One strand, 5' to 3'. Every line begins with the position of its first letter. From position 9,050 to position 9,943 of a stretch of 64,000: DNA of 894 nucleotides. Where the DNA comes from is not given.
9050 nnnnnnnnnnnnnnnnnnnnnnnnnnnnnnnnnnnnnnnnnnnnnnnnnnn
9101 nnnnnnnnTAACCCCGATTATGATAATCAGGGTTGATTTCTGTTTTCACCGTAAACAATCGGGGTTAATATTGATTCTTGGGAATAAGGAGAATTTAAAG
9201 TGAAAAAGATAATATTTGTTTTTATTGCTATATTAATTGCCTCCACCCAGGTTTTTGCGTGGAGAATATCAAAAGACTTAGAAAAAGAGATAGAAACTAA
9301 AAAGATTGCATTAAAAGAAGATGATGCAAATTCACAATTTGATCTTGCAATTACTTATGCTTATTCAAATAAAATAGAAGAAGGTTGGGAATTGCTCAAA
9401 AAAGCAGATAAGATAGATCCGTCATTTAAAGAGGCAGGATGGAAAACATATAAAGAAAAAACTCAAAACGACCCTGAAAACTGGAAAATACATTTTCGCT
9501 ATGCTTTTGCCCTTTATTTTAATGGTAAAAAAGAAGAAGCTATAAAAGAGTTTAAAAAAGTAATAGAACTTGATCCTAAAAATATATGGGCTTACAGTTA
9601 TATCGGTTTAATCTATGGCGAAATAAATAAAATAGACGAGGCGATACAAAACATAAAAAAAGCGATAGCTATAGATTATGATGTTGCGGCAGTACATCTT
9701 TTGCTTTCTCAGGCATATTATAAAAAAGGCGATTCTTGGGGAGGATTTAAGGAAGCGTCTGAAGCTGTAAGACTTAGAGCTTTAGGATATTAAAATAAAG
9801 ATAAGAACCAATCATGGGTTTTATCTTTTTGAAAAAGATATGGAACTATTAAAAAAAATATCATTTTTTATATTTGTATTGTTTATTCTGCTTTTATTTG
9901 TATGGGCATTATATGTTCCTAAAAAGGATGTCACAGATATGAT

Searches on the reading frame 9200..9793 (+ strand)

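Call 57: search_protein_families(library=pfam, proteins=[window:9200-9793:+], max_evalue=0.001)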
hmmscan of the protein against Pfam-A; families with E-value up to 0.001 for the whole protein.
window:9200-9793:+ (197 aa): 14 families
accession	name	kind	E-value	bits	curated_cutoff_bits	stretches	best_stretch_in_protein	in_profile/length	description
PF13414.12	TPR_11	-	6.5e-17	61.4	26.8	2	105-141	4-40/42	TPR repeat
PF13431.12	TPR_17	-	5.1e-15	54.8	24.4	1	118-150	2-34/34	Tetratricopeptide repeat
PF07719.23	TPR_2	-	1.1e-14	53.7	27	1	96-128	2-34/34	Tetratricopeptide repeat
PF13181.12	TPR_8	-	8.2e-13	47.8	25.7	1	97-128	3-34/34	Tetratricopeptide repeat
PF14559.12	TPR_19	-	1.5e-11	44.9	25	1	84-128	14-58/68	Tetratricopeptide repeat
PF00515.34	TPR_1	-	5.7e-11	42.2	27.8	2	130-159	2-31/34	Tetratricopeptide repeat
PF13428.12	TPR_14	-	2.4e-08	34.3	23.5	0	97-132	3-38/44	Tetratricopeptide repeat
PF14561.12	TPR_20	-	1.5e-07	32.1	25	0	82-125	9-52/90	Tetratricopeptide repeat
PF13432.12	TPR_16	-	2.5e-07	31.4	32.7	0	90-128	26-64/65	Tetratricopeptide repeat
PF13424.12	TPR_12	-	3.2e-07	30.9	30.1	1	100-159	8-75/77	Tetratricopeptide repeat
PF23914.1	TPR_CcmH_CycH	-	3.1e-06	27.5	42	0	125-179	46-100/158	Cytochrome c-type biogenesis protein H TPR domain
PF13174.12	TPR_6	-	6.6e-06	26.9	26.3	0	99-127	4-32/33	Tetratricopeptide repeat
PF12895.13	ANAPC3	-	1.5e-05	25.6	27.2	0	89-154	20-81/82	Anaphase-promoting complex, cyclosome, subunit 3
PF25062.1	ARM_TT21_N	-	0.00029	21.1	40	0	87-158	19-91/222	Tetratricopeptide repeat protein 21 N-terminal ARM repeat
